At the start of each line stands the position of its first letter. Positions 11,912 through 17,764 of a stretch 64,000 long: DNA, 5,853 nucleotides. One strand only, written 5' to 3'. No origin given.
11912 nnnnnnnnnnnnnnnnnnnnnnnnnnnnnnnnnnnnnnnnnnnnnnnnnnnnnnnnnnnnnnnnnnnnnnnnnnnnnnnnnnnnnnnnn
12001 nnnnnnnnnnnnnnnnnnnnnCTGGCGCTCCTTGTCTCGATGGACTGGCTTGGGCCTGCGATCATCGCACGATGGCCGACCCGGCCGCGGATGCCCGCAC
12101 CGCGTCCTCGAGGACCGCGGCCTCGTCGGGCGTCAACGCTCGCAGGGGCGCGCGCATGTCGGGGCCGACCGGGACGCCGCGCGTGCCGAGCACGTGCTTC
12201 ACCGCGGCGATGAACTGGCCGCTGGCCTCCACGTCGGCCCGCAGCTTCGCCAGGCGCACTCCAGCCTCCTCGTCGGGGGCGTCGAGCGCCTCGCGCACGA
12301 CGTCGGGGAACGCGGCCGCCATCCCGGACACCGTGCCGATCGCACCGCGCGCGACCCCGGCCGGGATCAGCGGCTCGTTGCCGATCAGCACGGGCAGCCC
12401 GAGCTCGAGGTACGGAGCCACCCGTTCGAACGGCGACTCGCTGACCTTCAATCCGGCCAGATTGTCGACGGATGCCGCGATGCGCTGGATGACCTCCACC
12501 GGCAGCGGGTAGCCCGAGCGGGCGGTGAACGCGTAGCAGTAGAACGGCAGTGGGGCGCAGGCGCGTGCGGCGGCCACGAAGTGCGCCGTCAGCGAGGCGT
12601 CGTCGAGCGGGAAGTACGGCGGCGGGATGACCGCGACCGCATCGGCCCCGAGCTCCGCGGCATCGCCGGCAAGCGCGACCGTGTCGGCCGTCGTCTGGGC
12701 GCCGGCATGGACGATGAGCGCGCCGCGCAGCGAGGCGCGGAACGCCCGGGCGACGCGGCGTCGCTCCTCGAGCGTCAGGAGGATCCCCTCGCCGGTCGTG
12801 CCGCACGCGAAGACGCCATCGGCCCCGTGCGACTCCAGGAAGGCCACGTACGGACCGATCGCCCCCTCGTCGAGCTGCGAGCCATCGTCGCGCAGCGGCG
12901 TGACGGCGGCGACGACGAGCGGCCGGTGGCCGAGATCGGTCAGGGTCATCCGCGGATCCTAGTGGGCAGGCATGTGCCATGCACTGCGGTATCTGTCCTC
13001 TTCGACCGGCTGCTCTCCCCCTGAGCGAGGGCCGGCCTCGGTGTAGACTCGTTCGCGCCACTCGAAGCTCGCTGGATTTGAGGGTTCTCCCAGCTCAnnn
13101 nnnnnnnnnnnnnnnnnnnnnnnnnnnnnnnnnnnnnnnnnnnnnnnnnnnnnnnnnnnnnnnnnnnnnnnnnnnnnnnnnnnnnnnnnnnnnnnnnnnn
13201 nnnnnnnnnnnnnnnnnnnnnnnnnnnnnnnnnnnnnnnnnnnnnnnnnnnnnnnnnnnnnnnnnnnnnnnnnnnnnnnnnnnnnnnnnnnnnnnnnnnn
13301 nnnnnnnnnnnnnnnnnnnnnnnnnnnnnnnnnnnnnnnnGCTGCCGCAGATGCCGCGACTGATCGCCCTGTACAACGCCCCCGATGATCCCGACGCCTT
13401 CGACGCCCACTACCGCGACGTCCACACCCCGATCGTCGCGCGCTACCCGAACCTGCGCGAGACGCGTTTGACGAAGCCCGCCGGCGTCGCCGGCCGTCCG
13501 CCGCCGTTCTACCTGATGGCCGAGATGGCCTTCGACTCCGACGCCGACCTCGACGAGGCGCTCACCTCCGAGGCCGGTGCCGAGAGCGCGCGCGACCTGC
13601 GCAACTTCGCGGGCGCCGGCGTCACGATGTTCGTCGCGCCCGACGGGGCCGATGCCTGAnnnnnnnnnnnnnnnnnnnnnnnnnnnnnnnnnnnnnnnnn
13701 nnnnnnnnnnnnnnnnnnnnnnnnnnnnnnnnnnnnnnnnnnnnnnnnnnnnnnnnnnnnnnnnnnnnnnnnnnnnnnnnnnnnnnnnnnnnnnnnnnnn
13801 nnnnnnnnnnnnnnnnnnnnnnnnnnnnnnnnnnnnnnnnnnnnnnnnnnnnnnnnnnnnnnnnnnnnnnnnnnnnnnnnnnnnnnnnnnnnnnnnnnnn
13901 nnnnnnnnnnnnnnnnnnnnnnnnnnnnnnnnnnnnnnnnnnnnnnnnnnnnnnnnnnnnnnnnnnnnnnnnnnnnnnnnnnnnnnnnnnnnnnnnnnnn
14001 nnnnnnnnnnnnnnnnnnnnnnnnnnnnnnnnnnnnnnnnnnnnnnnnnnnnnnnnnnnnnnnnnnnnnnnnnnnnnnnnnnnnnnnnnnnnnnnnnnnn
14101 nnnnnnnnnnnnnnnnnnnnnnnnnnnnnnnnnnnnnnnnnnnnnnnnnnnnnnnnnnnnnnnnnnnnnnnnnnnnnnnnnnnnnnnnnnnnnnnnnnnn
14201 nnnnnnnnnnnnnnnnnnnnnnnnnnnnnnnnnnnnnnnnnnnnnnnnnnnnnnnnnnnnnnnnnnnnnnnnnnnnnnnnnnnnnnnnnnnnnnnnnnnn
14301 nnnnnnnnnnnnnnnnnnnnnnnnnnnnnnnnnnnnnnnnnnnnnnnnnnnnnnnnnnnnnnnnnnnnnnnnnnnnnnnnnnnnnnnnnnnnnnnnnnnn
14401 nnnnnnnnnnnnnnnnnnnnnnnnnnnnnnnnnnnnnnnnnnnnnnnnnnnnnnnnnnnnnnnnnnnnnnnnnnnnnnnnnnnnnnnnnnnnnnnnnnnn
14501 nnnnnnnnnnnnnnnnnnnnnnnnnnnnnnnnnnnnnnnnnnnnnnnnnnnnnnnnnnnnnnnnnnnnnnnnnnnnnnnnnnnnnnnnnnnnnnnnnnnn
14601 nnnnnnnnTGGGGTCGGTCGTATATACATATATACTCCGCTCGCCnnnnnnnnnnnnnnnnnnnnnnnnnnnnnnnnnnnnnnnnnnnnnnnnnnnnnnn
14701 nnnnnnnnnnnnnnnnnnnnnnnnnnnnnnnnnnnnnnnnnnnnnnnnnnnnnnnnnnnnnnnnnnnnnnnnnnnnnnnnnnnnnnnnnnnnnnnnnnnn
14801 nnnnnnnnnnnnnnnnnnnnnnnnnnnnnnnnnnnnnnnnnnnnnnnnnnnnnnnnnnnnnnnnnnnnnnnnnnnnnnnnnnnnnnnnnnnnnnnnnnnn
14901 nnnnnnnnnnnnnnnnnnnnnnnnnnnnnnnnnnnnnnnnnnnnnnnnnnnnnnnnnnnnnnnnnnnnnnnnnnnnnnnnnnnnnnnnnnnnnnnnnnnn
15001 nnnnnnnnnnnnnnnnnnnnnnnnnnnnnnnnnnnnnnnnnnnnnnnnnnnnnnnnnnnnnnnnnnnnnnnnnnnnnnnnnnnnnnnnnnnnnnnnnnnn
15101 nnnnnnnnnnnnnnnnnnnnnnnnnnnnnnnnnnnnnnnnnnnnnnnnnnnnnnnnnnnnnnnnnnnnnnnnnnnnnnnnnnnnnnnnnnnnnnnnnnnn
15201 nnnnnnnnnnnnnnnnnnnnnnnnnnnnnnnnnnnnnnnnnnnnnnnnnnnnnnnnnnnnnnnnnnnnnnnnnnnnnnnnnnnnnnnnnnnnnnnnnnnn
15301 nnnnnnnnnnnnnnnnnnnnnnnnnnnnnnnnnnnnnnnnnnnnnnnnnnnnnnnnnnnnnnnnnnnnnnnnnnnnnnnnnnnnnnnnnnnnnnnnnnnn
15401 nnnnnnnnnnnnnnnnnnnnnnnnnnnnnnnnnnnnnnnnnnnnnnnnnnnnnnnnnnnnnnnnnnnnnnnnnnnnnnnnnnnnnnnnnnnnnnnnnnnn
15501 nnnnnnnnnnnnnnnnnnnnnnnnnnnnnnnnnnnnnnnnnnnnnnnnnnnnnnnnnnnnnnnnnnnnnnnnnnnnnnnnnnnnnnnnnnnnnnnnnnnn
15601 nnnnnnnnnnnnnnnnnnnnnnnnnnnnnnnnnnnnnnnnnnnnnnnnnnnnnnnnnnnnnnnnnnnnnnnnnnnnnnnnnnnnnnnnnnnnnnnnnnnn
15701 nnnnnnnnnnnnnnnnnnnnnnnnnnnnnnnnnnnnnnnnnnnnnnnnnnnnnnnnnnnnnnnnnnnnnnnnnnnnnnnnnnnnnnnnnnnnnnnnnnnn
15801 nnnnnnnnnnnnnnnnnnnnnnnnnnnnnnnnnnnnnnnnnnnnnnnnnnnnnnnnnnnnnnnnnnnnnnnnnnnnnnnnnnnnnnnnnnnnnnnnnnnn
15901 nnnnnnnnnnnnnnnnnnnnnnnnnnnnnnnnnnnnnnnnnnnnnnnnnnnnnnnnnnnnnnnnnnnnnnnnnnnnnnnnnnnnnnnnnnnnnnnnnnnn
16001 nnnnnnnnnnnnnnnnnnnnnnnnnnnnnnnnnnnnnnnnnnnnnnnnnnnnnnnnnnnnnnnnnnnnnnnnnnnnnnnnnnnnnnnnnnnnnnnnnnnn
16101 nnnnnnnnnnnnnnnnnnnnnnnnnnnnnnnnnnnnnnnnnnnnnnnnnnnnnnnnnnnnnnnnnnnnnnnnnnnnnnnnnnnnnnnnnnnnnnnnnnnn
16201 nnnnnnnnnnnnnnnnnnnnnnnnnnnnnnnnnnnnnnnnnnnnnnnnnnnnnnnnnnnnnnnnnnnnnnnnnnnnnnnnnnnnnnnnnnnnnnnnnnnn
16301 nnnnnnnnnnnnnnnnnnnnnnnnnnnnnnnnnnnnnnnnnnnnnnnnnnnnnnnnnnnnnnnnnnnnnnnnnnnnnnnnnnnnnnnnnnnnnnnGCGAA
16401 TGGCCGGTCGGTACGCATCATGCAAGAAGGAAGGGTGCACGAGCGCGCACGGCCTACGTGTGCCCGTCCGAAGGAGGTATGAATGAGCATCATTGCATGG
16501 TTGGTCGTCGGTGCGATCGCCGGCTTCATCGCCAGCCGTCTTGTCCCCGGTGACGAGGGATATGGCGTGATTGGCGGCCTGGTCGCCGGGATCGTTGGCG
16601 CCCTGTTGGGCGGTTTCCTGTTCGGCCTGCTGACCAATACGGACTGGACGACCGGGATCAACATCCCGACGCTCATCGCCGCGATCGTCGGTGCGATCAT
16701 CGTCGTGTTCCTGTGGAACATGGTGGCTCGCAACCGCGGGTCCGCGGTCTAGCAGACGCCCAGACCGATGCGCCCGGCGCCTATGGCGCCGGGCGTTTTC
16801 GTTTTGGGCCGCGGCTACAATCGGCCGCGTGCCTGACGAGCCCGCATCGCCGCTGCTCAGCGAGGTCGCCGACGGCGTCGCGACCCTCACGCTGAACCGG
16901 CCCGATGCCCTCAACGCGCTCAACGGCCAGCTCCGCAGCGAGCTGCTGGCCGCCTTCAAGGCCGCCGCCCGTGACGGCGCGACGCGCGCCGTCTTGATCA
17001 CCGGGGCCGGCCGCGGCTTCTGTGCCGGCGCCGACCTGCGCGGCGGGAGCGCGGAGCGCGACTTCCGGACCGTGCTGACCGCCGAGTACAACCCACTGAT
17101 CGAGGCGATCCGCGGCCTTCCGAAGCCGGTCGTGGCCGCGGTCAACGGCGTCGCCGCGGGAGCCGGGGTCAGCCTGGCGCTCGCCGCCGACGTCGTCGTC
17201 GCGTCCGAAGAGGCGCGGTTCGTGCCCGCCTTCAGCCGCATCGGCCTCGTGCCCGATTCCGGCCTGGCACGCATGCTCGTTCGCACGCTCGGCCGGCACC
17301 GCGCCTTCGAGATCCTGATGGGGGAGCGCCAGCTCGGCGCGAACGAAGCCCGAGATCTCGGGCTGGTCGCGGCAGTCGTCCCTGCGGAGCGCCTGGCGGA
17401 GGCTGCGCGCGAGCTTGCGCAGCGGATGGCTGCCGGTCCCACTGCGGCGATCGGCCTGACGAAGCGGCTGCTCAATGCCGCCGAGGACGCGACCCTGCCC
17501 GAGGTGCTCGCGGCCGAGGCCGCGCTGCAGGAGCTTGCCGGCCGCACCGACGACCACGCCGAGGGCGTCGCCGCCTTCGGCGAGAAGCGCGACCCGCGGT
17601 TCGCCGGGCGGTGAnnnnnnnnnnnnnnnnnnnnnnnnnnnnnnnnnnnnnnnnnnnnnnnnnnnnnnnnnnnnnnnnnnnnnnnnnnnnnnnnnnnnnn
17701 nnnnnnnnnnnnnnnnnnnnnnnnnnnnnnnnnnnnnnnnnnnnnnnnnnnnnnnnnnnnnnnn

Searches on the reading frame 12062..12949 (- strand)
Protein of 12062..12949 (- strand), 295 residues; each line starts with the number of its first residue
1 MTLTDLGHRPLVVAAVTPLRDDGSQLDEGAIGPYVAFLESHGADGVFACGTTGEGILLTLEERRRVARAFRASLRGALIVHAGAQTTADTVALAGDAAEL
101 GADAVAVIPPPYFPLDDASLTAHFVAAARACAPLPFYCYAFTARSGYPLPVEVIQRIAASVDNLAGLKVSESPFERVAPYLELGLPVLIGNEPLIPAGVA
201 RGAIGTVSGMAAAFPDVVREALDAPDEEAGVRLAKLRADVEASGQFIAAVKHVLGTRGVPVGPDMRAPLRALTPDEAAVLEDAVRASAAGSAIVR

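Call 12: search_protein_families(library=pfam, proteins=[window:12062-12949:-])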
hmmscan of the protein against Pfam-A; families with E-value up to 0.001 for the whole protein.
window:12062-12949:- (295 aa): 1 family
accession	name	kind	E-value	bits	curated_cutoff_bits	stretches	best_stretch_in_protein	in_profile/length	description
PF00701.28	DHDPS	-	4.6e-32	111.3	22.1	1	11-285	5-287/289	Dihydrodipicolinate synthetase family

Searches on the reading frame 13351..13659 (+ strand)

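Call 12: search_protein_families(library=pfam, proteins=[window:13351-13659:+])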
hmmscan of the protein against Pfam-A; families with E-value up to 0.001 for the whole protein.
window:13351-13659:+ (102 aa): 1 family
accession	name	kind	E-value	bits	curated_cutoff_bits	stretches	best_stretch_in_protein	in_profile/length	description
PF07110.17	EthD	-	1.8e-09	39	22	1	13-88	5-94/96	EthD domain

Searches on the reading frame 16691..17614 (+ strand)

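Call 11: search_protein_families(library=pfam, proteins=[window:16691-17614:+])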
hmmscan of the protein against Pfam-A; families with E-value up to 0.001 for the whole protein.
window:16691-17614:+ (307 aa): 2 families
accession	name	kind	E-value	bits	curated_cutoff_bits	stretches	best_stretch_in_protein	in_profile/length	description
PF00378.25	ECH_1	-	1.1e-65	221.9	27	1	60-306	3-250/251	Enoyl-CoA hydratase/isomerase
PF16113.10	ECH_2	-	1.2e-34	120.7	27.2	1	64-245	2-187/335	Enoyl-CoA hydratase/isomerase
